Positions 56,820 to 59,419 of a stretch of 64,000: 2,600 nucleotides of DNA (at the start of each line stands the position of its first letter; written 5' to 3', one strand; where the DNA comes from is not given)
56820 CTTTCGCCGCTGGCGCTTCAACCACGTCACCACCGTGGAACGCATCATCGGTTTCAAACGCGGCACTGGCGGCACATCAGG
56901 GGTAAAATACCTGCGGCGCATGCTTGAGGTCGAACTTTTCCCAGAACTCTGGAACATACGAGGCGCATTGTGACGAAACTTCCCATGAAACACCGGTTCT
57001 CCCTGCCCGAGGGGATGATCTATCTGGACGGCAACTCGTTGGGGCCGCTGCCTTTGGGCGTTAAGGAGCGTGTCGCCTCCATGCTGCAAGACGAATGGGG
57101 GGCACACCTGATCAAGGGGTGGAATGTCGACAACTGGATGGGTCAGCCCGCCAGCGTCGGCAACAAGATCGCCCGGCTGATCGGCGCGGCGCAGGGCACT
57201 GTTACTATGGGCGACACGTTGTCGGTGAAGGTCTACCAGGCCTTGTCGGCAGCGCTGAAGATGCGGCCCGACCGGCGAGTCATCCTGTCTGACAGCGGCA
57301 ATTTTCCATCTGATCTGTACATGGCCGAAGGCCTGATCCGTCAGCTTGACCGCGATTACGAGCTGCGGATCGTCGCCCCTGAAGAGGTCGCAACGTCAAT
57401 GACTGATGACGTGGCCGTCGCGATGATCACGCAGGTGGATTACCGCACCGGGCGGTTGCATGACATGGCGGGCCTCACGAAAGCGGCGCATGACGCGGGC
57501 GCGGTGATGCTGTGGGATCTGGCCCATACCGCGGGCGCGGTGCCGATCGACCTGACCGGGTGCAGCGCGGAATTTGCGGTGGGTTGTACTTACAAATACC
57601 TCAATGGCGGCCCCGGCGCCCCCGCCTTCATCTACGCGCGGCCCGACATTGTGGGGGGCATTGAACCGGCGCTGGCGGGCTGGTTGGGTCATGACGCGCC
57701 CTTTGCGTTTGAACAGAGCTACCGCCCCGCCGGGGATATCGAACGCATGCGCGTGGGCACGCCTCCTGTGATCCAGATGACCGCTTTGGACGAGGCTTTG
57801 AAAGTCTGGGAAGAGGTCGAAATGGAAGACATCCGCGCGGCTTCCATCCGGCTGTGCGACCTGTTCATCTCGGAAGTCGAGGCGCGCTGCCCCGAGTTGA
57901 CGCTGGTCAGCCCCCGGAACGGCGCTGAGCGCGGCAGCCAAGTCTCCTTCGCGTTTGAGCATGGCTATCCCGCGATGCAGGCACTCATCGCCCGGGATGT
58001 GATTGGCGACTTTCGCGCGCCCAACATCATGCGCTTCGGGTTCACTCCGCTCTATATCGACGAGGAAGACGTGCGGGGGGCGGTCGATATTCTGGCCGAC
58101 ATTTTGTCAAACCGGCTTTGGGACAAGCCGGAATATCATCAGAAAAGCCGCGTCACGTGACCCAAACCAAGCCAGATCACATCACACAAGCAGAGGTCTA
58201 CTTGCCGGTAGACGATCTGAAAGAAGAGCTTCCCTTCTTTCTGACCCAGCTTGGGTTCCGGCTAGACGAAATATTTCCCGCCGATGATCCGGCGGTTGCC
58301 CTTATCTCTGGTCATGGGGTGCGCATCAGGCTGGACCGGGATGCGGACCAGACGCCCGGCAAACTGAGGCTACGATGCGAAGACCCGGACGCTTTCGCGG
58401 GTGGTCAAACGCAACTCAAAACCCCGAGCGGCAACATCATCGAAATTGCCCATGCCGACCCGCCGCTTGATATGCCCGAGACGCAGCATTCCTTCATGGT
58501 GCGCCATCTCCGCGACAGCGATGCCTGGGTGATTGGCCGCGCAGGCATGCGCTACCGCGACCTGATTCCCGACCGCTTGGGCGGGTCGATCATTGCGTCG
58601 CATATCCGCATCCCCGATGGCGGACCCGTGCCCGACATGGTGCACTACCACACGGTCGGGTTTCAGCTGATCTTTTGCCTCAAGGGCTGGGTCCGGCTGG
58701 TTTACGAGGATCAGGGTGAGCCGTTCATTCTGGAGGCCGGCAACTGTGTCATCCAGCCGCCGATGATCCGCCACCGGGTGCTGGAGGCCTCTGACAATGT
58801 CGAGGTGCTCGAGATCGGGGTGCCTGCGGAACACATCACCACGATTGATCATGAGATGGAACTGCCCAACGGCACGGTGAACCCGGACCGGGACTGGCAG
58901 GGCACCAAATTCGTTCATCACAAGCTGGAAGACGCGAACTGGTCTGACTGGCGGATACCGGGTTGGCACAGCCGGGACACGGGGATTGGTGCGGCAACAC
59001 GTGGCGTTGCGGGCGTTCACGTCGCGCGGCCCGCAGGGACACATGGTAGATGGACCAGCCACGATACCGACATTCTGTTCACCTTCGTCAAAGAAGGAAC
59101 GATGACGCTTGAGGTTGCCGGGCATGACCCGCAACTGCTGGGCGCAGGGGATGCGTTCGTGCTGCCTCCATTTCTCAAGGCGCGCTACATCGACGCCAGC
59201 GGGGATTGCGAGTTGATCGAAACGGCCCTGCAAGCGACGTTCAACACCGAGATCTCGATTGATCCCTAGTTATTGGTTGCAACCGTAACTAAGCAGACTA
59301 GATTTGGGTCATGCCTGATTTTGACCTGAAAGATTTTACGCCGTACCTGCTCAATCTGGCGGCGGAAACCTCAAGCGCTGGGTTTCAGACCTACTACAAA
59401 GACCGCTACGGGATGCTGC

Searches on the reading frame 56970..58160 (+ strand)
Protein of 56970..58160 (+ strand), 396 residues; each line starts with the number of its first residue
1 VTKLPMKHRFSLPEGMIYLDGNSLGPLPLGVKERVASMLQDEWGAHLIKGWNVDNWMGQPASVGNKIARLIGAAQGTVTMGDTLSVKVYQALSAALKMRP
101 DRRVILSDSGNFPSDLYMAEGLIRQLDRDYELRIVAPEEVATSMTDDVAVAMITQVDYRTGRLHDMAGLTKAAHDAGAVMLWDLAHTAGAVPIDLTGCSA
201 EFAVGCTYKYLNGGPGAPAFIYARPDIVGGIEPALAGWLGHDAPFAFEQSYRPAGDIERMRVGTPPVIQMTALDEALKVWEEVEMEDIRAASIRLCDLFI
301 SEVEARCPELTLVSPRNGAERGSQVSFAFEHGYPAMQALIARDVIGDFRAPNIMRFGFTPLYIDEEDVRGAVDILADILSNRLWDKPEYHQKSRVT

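Call 4: search_protein_families(library=pfam, proteins=[window:56970-58160:+], max_evalue=0.01)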
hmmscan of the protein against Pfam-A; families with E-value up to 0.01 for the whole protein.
window:56970-58160:+ (396 aa): 2 families
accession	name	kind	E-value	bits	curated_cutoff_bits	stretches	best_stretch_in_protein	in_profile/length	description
PF22580.2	KYNU_C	-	1.8e-34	118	27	1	288-375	1-90/90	Kynureninase C-terminal domain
PF00266.25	Aminotran_5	-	2.7e-18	66.6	21.5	1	135-334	127-321/371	Aminotransferase class-V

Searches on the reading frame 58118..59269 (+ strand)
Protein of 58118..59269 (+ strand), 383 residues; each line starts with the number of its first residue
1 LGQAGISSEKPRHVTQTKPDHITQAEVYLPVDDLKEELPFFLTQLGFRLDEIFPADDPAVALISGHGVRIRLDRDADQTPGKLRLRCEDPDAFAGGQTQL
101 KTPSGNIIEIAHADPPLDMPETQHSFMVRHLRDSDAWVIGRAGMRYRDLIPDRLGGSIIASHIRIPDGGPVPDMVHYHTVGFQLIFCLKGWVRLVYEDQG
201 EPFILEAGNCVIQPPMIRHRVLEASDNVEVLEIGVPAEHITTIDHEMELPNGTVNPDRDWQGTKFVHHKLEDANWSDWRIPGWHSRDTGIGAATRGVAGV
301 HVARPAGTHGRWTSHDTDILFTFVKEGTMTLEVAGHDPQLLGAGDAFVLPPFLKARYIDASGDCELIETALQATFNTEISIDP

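Call 4: search_protein_families(library=pfam, proteins=[window:58118-59269:+], max_evalue=0.01)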
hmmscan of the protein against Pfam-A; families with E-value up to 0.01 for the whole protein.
window:58118-59269:+ (383 aa): 4 families
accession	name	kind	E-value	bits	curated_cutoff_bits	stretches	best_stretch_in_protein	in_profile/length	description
PF07883.17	Cupin_2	-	2e-14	53.5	27.2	2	164-231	4-67/70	Cupin domain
PF05899.18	Cupin_3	-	6.7e-06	26.1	23.5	1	308-354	15-61/74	EutQ-like cupin domain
PF02311.25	AraC_binding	-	0.00013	22.1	21.1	0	176-225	19-65/135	AraC-like ligand binding domain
PF12852.13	Cupin_6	-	0.00016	22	26.7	0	310-350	24-67/183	Cupin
